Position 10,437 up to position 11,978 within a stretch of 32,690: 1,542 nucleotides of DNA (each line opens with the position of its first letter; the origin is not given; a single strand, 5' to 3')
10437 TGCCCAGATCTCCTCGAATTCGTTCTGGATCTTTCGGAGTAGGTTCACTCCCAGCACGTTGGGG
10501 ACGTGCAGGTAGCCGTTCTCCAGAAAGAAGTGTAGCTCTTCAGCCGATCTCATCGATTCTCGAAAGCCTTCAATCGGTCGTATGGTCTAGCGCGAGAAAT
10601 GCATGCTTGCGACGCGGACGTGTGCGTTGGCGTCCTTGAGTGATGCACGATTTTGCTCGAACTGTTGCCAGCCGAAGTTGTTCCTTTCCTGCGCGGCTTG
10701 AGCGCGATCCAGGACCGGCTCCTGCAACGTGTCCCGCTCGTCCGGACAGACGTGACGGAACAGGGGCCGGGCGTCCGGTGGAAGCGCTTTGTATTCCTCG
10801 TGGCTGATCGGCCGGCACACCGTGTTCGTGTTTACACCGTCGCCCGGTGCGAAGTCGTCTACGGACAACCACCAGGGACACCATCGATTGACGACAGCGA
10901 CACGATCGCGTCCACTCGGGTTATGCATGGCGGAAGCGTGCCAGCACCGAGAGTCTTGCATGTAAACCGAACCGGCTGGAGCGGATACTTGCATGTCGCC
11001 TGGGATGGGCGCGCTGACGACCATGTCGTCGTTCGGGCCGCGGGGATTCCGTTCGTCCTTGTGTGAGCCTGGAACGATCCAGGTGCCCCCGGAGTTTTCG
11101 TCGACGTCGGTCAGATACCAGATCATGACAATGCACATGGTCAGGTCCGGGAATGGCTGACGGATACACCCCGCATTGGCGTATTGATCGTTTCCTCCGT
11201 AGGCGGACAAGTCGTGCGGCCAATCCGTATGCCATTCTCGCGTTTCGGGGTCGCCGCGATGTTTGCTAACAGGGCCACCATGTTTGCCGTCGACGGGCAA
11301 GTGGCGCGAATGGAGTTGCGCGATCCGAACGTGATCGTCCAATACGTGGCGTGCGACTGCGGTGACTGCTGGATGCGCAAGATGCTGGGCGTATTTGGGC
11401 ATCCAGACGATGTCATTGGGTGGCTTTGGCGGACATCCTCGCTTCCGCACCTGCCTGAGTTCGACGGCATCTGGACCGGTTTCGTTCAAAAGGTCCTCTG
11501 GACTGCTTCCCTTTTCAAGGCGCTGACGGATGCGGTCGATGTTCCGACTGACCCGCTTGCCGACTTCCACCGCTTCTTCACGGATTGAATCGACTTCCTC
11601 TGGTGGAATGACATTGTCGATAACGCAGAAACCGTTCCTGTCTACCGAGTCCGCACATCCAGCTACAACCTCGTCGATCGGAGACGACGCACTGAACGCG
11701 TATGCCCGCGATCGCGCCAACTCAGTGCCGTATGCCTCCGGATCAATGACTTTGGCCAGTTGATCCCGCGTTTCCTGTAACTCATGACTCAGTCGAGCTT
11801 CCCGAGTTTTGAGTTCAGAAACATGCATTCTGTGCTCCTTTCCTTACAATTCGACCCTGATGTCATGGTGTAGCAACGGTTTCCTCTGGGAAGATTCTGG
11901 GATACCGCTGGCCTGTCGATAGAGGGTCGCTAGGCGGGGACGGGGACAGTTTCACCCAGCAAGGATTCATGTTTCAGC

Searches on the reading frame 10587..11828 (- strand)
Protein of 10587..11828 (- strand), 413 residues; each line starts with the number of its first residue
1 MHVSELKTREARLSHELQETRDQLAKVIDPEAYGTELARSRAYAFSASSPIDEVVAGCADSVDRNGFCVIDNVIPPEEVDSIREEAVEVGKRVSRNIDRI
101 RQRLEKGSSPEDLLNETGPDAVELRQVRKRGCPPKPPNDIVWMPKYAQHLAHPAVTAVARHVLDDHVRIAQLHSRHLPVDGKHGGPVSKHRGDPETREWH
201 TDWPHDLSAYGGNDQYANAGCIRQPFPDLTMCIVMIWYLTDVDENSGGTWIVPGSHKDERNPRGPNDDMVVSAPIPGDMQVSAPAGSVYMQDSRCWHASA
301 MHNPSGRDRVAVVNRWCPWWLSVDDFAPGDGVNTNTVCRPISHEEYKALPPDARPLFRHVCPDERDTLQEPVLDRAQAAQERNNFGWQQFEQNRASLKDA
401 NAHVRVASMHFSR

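Call 3: search_protein_families(library=pfam, proteins=[window:10587-11828:-])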
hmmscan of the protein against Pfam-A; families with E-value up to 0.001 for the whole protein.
window:10587-11828:- (413 aa): 1 family
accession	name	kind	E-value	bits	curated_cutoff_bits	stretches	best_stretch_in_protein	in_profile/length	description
PF05721.19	PhyH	-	1.9e-15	58.2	22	1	63-301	2-204/213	Phytanoyl-CoA dioxygenase (PhyH)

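Call 4: search_protein_families(library=ncbifam, proteins=[window:10587-11828:-])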
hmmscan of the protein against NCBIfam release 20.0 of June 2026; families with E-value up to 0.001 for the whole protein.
window:10587-11828:- (413 aa): 0 families

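Call 39: find_homologous_proteins(query=window:10587-11828:-, max_evalue=1e-10)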
Query window:10587-11828:- (413 aa): 370 proteins with E <= 1e-10 among 4823 candidates; the best 120 are listed.
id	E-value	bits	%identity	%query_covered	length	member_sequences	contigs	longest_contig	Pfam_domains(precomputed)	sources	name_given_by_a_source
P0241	6.5e-287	969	100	100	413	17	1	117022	PF05721.20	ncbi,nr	ncbi:MAG: hypothetical protein CME21_20620 [Gemmatimonadetes bacterium]|nr:hypothetical protein [Gem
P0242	9.6e-189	646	67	98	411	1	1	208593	PF05721.20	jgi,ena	jgi:ectoine hydroxylase-related dioxygenase (phytanoyl-CoA dioxygenase family)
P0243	1.1e-185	636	67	99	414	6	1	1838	PF05721.20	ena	-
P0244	4.6e-185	634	67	99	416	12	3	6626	PF05721.20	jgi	jgi:ectoine hydroxylase-related dioxygenase (phytanoyl-CoA dioxygenase family)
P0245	4.8e-185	634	67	98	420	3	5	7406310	PF05721.20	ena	-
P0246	1.8e-183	629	67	99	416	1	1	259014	PF05721.20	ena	-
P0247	7.2e-183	627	66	99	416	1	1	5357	PF05721.20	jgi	jgi:ectoine hydroxylase-related dioxygenase (phytanoyl-CoA dioxygenase family)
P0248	1.0e-182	626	65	98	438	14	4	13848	PF05721.20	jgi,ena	-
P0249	5.0e-182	624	65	100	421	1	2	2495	PF05721.20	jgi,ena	jgi:ectoine hydroxylase-related dioxygenase (phytanoyl-CoA dioxygenase family)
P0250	1.8e-180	619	66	98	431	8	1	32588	PF05721.20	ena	-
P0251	1.4e-178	612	66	98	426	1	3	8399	PF05721.20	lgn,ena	-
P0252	1.4e-177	609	65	98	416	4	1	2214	PF05721.20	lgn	-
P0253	1.4e-177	609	64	98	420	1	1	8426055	PF05721.20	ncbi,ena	-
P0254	1.8e-177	609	63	99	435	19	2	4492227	PF05721.20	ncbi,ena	-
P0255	6.5e-177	607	65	99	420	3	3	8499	PF05721.20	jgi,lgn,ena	-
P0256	8.7e-177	607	64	98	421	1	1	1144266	PF05721.20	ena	-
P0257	1.1e-176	606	63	98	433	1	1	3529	PF05721.20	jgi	jgi:ectoine hydroxylase-related dioxygenase (phytanoyl-CoA dioxygenase family)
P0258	1.8e-176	605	64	98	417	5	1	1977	PF05721.20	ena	-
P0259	6.1e-176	604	64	98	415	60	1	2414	PF05721.20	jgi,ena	-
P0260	1.5e-175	602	63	98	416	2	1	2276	PF05721.20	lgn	-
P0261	1.1e-174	600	64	98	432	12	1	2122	PF05721.20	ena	-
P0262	1.1e-174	600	63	98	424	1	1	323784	PF05721.20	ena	-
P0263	5.7e-174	597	64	98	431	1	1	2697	PF05721.20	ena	-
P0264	8.0e-174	597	65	98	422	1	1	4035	PF05721.20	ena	-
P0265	9.4e-174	597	63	98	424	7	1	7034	PF05721.20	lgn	-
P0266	1.6e-173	596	63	99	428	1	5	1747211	PF05721.20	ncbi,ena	-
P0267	2.3e-173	595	65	98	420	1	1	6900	PF05721.20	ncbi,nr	ncbi:MAG: phytanoyl-CoA dioxygenase family protein [Candidatus Latescibacterota bacterium]|nr:phytan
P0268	2.3e-173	595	64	98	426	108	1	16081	PF05721.20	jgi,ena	-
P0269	3.0e-173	595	64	98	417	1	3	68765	PF05721.20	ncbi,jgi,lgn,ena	jgi:ectoine hydroxylase-related dioxygenase (phytanoyl-CoA dioxygenase family)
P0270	3.2e-173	595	65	98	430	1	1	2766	PF05721.20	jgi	jgi:ectoine hydroxylase-related dioxygenase (phytanoyl-CoA dioxygenase family)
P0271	1.2e-171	590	64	98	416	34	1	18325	PF05721.20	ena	-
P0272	1.4e-171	589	63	98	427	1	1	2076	PF05721.20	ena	-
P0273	3.4e-171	588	64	98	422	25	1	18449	PF05721.20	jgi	-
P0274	9.6e-171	587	64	98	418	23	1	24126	PF05721.20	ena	-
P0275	9.7e-171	587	64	98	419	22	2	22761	PF05721.20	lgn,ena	-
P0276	1.0e-170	587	64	98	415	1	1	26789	PF05721.20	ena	-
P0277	1.1e-170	586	64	98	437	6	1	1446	PF05721.20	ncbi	-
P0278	2.8e-170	585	64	98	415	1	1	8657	PF05721.20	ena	-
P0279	3.0e-170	585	63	98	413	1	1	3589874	PF05721.20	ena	-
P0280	3.1e-170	585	64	98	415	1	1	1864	PF05721.20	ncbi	-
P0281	5.9e-170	584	63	98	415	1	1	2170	PF05721.20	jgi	-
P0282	6.0e-170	584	63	98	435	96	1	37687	PF05721.20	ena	-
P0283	7.1e-170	584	63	98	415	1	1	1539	PF05721.20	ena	-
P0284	7.9e-170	584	63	98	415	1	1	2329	PF05721.20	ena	-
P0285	9.3e-170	583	63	98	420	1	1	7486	PF05721.20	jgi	jgi:hypothetical protein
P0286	9.5e-170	583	63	98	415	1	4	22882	PF05721.20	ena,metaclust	metaclust:\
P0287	1.1e-169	583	63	98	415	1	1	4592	PF05721.20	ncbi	-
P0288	1.5e-169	583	63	98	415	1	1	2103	PF05721.20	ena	-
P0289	2.0e-169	582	63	98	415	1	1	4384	PF05721.20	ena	-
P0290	2.0e-169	582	63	98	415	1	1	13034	PF05721.20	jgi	-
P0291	2.0e-169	582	63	98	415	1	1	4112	PF05721.20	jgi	-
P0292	2.5e-169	582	62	99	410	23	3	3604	PF05721.20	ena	-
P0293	2.6e-169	582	63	98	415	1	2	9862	PF05721.20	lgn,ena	-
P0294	2.7e-169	582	62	98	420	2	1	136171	PF05721.20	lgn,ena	-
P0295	2.7e-169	582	62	98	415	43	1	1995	PF05721.20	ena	-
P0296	3.4e-169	582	63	98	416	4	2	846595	PF05721.20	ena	-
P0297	4.7e-169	581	63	98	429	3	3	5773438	PF05721.20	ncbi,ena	-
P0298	5.4e-169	581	63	98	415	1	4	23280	PF05721.20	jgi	-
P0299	6.6e-169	581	61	98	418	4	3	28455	PF05721.20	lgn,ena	-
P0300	8.2e-169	580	63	98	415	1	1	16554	PF05721.20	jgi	-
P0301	1.1e-168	580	63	98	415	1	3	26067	PF05721.20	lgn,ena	-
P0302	1.3e-168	580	62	99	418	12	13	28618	PF05721.20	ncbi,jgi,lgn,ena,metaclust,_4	metaclust:\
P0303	1.4e-168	579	62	98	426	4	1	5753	PF05721.20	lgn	-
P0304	1.6e-168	579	63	98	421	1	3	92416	PF05721.20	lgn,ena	-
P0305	1.7e-168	579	62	99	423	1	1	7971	PF05721.20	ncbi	ncbi:MAG: phytanoyl-CoA dioxygenase family protein [Chloroflexota bacterium]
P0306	2.4e-168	579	63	98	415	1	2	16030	PF05721.20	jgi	-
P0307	2.6e-168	579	62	99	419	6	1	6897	PF05721.20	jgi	-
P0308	2.9e-168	578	62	98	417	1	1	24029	PF05721.20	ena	-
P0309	6.6e-168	577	61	100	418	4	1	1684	PF05721.20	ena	-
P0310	9.9e-168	577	63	98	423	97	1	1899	PF05721.20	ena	-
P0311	2.5e-167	575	61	98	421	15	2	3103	PF05721.20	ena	-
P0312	2.6e-167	575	63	98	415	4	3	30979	PF05721.20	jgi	jgi:ectoine hydroxylase-related dioxygenase (phytanoyl-CoA dioxygenase family)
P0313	6.5e-167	574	63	98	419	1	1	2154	PF05721.20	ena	-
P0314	7.4e-167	574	62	98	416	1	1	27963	PF05721.20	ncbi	-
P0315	4.7e-166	571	61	96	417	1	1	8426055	PF05721.20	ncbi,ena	-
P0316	1.1e-165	570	61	98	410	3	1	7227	PF05721.20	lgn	-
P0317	1.5e-165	569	62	98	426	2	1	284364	PF05721.20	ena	-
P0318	2.6e-165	569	63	98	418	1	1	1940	PF05721.20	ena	-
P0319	4.0e-165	568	62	98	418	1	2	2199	PF05721.20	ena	-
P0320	5.8e-165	568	61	98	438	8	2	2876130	PF05721.20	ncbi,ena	-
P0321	1.8e-164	566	62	98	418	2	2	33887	PF05721.20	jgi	jgi:ectoine hydroxylase-related dioxygenase (phytanoyl-CoA dioxygenase family)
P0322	1.2e-163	563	61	98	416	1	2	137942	PF05721.20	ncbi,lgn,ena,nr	ncbi:MAG: hypothetical protein GKR89_37880 [Candidatus Latescibacteria bacterium]|nr:hypothetical pr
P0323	2.4e-163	562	58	98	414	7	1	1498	PF05721.20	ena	-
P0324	4.9e-163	561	62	98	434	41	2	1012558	PF05721.20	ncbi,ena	-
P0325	7.1e-162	557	62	98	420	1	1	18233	PF05721.20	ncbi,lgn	ncbi:MAG: phytanoyl-CoA dioxygenase family protein [Chloroflexota bacterium]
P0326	3.4e-161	555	60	98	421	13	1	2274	PF05721.20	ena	-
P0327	6.7e-161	554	60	98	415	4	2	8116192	PF05721.20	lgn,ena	-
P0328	9.9e-161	554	60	98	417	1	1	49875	PF05721.20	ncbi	ncbi:MAG: phytanoyl-CoA dioxygenase family protein [Chloroflexota bacterium]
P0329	1.6e-160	553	61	98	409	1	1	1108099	PF05721.20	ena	-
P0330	3.3e-160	552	66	86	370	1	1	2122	PF05721.20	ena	-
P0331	4.1e-160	552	60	99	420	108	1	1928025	PF05721.20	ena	-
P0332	7.8e-160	551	59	98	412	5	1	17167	PF05721.20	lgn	-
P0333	1.3e-159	550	60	98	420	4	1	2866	PF05721.20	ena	-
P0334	7.9e-159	547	58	99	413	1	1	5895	PF05721.20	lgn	-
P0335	8.6e-159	547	63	95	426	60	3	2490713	PF05721.20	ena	-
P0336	6.4e-158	544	59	98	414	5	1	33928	PF05721.20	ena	-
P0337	7.8e-158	544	59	99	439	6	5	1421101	PF05721.20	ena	-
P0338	7.4e-157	541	58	97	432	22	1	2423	PF05721.20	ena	-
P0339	6.7e-156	538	60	98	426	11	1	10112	PF05721.20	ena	-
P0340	2.4e-155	536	59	98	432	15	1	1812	PF05721.20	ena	-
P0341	7.3e-155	534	61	94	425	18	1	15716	PF05721.20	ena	-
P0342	1.1e-154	534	58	100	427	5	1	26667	PF05721.20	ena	-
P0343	1.2e-154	534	60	92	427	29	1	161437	PF05721.20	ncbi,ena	-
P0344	3.4e-154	532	60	98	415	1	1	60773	PF05721.20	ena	-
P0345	4.1e-154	532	60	98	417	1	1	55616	PF05721.20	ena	-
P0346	1.4e-153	530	61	94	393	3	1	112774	PF05721.20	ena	-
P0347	1.6e-153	530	58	98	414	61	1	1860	PF05721.20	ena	-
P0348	2.0e-153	530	61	92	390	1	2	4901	PF05721.20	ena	-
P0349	5.4e-153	528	62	98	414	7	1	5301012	PF05721.20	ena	-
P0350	2.8e-152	526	59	92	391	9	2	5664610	PF05721.20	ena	-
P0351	3.6e-152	525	61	92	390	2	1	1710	PF05721.20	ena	-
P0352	3.9e-152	525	60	98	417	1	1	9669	PF05721.20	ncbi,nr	ncbi:MAG: phytanoyl-CoA dioxygenase family protein [Spirochaetaceae bacterium]|nr:phytanoyl-CoA diox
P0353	7.0e-152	524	60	98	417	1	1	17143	PF05721.20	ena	-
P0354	9.0e-152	524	58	99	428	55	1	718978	PF05721.20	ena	-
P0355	1.7e-151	523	61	92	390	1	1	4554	PF05721.20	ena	-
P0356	2.7e-151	523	60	98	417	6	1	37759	PF05721.20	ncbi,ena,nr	ncbi:MAG: phytanoyl-CoA dioxygenase family protein [Spirochaetaceae bacterium]|nr:phytanoyl-CoA diox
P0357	6.6e-151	521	61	92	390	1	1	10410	PF05721.20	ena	-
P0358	6.7e-151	521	58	99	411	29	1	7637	PF05721.20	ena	-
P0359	9.1e-151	521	60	98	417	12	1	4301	PF05721.20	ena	-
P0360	1.4e-150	520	60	92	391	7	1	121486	PF05721.20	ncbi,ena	-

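Call 40: find_encoding_contigs(protein=P0242, flank=10000, max_places=1)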
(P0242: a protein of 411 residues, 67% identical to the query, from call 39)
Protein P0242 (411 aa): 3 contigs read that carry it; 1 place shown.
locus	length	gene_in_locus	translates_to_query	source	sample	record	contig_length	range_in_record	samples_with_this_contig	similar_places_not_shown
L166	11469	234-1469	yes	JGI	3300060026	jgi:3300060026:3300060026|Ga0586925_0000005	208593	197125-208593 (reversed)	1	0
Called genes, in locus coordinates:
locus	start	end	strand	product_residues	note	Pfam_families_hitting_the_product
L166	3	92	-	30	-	?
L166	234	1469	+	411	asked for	PF05721:PhyH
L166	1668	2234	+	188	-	PF05721:PhyH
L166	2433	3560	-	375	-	-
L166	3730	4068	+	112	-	PF06182:ABC2_membrane_6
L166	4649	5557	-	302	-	PF05721:PhyH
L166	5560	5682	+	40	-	-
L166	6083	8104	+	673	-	PF00496:SBP_bac_5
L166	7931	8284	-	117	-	-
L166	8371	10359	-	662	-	-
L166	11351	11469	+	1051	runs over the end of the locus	PF07715:Plug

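Call 41: find_encoding_contigs(protein=P0322, flank=10000, max_places=1)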
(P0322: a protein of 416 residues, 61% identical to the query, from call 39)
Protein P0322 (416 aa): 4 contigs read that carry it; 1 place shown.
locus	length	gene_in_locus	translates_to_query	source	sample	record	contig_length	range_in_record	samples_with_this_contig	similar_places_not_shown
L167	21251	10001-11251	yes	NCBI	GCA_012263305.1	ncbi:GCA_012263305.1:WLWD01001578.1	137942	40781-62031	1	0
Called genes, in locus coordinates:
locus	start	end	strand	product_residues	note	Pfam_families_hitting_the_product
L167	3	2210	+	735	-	PF04542:Sigma70_r2, PF04545:Sigma70_r4, PF08281:Sigma70_r4_2, PF12796:Ank_2 (weak), PF13857:Ank_5 (weak), PF00023:Ank (weak), PF12796:Ank_2, PF12796:Ank_2, +4 more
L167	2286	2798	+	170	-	PF07592:DDE_Tnp_ISAZ013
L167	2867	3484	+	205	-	PF07592:DDE_Tnp_ISAZ013, PF13358:DDE_3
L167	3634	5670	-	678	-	PF05569:Peptidase_M56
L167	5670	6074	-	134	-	PF03965:Penicillinase_R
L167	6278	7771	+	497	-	PF00370:FGGY_N, PF02782:FGGY_C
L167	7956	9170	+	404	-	PF02515:CoA_transf_3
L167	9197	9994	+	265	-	PF00378:ECH_1, PF16113:ECH_2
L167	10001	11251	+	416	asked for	PF05721:PhyH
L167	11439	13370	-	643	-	PF02985:HEAT (faint), PF13646:HEAT_2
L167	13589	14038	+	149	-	PF13384:HTH_23, PF13518:HTH_28 (weak), PF13551:HTH_29, PF13565:HTH_32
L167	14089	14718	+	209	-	PF13358:DDE_3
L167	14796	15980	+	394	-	PF02746:MR_MLE_N, PF13378:MR_MLE_C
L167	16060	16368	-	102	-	PF21716:dnstrm_HI1420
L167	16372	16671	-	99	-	-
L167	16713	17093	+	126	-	-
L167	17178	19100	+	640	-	PF13964:Beta-prop_Calicin (faint), PF13415:Beta-prop_FBX42 (faint), PF13418:Beta-prop_TYW4 (faint), PF24981:Beta-prop_ATRN-LZTR1 (faint), PF24681:Kelch_KLHDC2_KLHL20_DRC7, PF25210:Kelch_FKB95, PF24996:NANM (weak), PF01344:Kelch_1, +1 more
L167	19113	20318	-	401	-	PF00266:Aminotran_5, PF01053:Cys_Met_Meta_PP (weak)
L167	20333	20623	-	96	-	PF10041:DUF2277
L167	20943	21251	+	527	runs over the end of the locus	-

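Call 42: find_encoding_contigs(protein=P0328, flank=10000, max_places=1)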
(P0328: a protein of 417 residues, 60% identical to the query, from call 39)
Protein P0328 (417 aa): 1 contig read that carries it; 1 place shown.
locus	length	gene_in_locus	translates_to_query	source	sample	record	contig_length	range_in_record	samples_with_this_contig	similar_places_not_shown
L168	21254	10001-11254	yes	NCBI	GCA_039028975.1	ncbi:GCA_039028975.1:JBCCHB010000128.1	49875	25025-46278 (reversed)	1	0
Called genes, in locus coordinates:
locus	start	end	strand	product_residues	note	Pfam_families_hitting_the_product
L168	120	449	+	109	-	-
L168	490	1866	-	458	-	PF00155:Aminotran_1_2, PF01041:DegT_DnrJ_EryC1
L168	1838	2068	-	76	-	-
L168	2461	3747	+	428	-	PF01547:SBP_bac_1, PF13416:SBP_bac_8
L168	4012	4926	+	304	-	PF00528:BPD_transp_1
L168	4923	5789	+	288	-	PF00528:BPD_transp_1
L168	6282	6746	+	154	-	PF13673:Acetyltransf_10, PF00583:Acetyltransf_1, PF13508:Acetyltransf_7, PF08445:FR47 (weak)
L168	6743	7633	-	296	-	PF05721:PhyH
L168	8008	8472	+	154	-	PF04828:GFA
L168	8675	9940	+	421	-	PF00884:Sulfatase, PF01663:Phosphodiest (weak), PF14707:Sulfatase_C (weak)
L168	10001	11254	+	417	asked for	PF05721:PhyH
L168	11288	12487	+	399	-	PF12146:Hydrolase_4 (weak), PF00561:Abhydrolase_1, PF12697:Abhydrolase_6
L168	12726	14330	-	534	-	PF14516:AAA_35, PF13401:AAA_22 (weak), PF08011:PDDEXK_9 (weak)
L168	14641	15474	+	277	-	PF01261:AP_endonuc_2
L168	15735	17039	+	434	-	PF13173:AAA_14, PF13635:DUF4143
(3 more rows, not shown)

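Call 44: find_encoding_contigs(protein=P0246, flank=10000, max_places=1)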
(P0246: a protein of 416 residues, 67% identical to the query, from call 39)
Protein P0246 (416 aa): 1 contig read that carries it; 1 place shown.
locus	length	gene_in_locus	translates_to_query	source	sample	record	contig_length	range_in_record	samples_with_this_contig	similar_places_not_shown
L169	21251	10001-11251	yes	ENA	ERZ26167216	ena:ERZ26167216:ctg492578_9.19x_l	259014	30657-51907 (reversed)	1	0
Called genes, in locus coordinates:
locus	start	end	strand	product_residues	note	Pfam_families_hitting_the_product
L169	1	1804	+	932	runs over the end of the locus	PF25788:Ig_Rha78A_N, PF08531:Bac_rhamnosid_N, PF05592:Bac_rhamnosid, PF17389:Bac_rhamnosid6H, PF17390:Bac_rhamnosid_C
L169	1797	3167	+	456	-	PF00884:Sulfatase, PF01663:Phosphodiest (weak), PF16347:SGSH_C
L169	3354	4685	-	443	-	PF13701:DDE_Tnp_1_4, PF01609:DDE_Tnp_1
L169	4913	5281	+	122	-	PF07883:Cupin_2 (weak)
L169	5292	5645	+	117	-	PF00106:adh_short, PF13561:adh_short_C2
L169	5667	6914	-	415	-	PF07592:DDE_Tnp_ISAZ013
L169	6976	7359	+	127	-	PF00106:adh_short, PF13561:adh_short_C2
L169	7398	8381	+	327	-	PF01408:GFO_IDH_MocA, PF02894:GFO_IDH_MocA_C, PF22725:GFO_IDH_MocA_C3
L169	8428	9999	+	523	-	PF07690:MFS_1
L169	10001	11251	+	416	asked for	PF05721:PhyH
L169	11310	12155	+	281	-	PF04909:Amidohydro_2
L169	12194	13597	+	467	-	PF04389:Peptidase_M28 (weak)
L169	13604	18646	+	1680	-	PF02687:FtsX, PF20581:DUF6785, PF20580:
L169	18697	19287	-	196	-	-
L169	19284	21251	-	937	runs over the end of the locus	PF08757:CotH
